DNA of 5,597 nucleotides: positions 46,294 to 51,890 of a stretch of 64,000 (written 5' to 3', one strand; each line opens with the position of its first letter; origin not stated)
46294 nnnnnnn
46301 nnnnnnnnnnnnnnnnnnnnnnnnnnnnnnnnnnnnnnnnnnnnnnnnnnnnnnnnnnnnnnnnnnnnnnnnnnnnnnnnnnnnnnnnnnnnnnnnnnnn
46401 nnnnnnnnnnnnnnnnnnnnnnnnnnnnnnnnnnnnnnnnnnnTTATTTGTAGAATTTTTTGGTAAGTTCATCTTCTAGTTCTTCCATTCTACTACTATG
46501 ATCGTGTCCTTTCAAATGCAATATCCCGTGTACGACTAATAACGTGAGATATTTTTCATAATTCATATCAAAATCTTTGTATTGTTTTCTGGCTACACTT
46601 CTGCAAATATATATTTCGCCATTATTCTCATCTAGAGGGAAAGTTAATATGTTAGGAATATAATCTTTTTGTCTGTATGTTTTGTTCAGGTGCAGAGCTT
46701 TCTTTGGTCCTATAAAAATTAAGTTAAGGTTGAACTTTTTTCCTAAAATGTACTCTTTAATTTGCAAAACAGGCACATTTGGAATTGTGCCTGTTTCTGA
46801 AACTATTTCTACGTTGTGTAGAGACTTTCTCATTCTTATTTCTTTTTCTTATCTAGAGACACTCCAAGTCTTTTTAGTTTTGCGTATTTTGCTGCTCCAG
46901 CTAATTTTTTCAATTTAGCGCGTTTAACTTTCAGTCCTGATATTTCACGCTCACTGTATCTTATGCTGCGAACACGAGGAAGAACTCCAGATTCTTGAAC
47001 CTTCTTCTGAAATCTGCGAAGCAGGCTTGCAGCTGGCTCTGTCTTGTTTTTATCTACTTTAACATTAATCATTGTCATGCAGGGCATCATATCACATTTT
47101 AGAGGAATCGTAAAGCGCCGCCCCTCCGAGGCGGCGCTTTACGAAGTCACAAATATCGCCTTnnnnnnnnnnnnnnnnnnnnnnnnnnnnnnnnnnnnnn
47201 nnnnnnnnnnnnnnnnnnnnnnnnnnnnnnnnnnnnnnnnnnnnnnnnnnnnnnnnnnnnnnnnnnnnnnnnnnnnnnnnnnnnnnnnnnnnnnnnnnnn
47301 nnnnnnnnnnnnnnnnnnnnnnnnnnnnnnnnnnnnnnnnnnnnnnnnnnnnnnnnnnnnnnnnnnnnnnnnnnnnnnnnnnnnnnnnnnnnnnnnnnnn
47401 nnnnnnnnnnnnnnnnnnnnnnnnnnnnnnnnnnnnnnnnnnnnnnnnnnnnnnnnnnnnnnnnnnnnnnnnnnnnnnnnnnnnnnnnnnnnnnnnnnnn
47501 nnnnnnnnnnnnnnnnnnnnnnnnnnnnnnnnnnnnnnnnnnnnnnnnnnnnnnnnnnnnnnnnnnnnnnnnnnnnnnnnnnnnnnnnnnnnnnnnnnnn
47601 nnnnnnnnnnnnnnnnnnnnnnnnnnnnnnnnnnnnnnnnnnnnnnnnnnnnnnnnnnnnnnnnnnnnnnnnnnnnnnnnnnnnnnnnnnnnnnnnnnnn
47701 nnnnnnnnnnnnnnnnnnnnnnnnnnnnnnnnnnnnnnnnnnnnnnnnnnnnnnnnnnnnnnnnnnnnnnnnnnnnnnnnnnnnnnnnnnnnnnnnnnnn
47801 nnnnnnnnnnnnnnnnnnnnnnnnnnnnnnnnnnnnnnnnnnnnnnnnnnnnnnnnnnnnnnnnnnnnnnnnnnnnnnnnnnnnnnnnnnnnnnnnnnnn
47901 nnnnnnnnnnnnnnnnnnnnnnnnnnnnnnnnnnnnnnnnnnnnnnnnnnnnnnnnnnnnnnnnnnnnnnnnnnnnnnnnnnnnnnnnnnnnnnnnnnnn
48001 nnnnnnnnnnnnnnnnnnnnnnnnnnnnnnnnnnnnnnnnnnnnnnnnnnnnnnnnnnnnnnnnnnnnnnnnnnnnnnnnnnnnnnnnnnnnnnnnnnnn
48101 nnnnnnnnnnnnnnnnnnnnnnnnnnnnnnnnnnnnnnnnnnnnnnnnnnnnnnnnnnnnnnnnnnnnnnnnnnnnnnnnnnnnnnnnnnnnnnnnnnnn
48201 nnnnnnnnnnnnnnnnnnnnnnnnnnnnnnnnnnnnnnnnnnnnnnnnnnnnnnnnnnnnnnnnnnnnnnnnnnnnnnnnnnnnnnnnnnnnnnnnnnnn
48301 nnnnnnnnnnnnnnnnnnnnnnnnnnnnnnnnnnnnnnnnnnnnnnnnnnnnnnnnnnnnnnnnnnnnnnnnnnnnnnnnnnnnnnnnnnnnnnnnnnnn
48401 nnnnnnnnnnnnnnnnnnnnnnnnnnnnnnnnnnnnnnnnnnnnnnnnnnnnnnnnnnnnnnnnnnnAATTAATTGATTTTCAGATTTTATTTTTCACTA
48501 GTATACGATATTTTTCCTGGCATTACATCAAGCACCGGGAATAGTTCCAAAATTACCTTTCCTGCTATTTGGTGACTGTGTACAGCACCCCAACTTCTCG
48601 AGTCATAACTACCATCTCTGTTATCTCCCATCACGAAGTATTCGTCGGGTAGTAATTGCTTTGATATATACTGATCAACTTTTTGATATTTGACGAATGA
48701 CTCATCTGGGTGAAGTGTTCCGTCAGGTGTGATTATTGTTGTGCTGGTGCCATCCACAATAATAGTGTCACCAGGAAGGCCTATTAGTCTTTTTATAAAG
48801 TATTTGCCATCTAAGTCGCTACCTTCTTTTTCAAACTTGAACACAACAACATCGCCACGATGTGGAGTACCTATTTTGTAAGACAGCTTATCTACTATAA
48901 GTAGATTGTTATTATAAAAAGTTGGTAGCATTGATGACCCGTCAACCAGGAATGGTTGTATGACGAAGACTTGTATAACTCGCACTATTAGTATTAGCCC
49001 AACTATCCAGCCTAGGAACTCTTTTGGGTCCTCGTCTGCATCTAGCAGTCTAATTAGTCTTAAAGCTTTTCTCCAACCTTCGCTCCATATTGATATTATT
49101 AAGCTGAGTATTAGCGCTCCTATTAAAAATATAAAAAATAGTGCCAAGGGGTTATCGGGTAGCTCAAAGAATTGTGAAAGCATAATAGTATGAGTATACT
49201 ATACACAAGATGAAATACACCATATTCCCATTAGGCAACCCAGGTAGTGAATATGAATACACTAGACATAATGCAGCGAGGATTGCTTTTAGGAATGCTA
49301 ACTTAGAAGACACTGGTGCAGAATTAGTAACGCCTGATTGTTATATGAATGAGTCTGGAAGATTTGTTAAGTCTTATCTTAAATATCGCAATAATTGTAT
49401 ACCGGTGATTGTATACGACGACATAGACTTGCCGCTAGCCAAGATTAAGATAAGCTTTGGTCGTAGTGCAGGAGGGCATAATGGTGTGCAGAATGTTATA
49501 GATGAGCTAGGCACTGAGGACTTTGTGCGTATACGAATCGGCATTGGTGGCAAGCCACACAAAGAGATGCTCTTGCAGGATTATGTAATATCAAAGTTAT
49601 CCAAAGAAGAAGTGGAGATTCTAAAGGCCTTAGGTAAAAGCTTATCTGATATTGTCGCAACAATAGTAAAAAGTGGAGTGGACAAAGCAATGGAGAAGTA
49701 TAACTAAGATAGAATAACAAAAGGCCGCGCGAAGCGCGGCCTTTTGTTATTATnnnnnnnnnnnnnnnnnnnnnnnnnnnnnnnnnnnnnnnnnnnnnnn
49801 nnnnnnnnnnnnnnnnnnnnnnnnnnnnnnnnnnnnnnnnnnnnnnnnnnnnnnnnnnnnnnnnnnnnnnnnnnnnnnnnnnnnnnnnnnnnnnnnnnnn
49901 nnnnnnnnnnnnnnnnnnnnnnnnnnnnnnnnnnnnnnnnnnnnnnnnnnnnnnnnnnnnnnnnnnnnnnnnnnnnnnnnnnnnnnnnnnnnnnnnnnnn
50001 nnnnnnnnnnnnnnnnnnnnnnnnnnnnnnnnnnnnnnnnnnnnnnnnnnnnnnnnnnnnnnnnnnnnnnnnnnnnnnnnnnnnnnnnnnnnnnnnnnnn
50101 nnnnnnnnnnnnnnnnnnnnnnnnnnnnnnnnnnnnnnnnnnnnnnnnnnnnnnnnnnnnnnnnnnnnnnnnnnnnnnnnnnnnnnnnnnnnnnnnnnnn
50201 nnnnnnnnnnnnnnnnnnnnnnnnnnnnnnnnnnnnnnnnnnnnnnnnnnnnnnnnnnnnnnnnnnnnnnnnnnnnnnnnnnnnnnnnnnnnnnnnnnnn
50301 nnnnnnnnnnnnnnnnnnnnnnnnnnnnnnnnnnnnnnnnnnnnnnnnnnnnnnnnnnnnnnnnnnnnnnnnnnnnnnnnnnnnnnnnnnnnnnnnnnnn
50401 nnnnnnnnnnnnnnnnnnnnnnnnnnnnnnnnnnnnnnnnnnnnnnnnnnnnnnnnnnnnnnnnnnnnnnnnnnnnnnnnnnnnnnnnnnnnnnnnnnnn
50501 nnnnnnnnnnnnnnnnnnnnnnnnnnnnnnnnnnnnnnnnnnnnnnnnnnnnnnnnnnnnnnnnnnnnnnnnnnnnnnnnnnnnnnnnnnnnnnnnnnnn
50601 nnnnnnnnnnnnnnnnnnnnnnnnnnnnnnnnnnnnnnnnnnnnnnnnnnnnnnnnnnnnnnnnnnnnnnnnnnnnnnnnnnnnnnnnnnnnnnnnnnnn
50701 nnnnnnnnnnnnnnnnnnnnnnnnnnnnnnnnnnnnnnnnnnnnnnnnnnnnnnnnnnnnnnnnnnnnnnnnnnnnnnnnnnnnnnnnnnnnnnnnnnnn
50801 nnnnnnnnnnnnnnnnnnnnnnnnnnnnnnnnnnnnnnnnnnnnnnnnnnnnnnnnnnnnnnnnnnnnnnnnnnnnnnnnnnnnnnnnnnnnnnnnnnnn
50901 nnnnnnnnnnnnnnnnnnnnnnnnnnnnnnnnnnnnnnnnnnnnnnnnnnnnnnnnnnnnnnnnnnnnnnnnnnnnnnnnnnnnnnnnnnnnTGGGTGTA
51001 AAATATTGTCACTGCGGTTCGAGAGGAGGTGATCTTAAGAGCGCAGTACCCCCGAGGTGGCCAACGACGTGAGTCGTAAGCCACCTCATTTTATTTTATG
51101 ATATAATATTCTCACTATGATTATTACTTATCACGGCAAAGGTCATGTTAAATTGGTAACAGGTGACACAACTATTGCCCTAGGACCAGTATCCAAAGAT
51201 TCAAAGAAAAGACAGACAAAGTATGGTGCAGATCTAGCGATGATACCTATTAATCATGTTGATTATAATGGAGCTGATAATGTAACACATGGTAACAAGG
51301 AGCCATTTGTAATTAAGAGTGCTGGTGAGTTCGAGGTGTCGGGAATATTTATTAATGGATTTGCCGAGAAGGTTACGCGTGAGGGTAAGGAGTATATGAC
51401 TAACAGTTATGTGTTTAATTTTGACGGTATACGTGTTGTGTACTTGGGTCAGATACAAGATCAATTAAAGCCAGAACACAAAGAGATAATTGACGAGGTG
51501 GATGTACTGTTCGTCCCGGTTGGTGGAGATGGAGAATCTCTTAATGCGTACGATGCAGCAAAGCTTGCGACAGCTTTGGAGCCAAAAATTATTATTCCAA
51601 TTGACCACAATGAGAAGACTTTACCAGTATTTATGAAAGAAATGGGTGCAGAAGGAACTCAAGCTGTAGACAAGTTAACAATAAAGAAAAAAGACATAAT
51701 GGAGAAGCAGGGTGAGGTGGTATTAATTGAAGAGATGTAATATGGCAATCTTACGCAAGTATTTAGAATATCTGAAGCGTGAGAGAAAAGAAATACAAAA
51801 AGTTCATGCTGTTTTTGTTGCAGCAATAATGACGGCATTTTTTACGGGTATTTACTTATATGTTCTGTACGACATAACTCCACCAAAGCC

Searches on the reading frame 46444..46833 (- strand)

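Call 33: search_protein_families(library=pfam, proteins=[window:46444-46833:-], max_evalue=0.001)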
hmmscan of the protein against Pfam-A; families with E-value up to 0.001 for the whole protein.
window:46444-46833:- (129 aa): 1 family
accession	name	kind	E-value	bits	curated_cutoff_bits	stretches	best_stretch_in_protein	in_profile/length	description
PF02130.23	YbeY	-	4.9e-22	78.6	25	1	29-121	23-123/129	Endoribonuclease YbeY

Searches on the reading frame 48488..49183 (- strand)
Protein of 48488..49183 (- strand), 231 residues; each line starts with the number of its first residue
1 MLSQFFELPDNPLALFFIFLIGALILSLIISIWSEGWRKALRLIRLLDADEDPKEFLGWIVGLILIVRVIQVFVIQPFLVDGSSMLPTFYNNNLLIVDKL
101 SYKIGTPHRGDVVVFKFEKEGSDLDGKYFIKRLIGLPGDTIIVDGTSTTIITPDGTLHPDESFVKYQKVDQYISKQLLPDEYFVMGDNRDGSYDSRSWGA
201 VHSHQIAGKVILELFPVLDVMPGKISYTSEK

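Call 34: search_protein_families(library=pfam, proteins=[window:48488-49183:-], max_evalue=0.001)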
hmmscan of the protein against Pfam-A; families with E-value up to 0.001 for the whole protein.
window:48488-49183:- (231 aa): 2 families
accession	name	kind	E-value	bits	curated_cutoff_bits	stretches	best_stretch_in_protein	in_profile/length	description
PF10502.14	Peptidase_S26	-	8e-38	130.5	22.9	1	55-212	3-165/168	Signal peptidase, peptidase S26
PF00717.28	Peptidase_S24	-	0.00047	20.3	23.3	0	80-138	40-86/116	Peptidase S24-like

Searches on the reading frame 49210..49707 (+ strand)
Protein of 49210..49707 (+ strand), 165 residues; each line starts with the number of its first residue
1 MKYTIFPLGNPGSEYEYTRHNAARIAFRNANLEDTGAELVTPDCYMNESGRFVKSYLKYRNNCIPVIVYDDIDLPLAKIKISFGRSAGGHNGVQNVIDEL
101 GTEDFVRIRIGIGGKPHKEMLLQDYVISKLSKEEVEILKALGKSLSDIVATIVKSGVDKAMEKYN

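Call 34: search_protein_families(library=pfam, proteins=[window:49210-49707:+], max_evalue=0.001)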
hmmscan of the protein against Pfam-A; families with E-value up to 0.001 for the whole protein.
window:49210-49707:+ (165 aa): 1 family
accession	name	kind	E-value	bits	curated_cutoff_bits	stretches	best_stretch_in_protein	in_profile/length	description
PF01195.25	Pept_tRNA_hydro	-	1.5e-41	142.7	27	2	29-165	46-183/183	Peptidyl-tRNA hydrolase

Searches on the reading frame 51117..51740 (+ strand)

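Call 34: search_protein_families(library=pfam, proteins=[window:51117-51740:+], max_evalue=0.001)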
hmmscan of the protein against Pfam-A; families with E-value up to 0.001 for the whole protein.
window:51117-51740:+ (207 aa): 1 family
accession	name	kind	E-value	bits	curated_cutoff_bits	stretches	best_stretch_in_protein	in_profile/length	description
PF13483.12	Lactamase_B_3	-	1.1e-23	84.4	24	1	3-162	2-159/160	Beta-lactamase superfamily domain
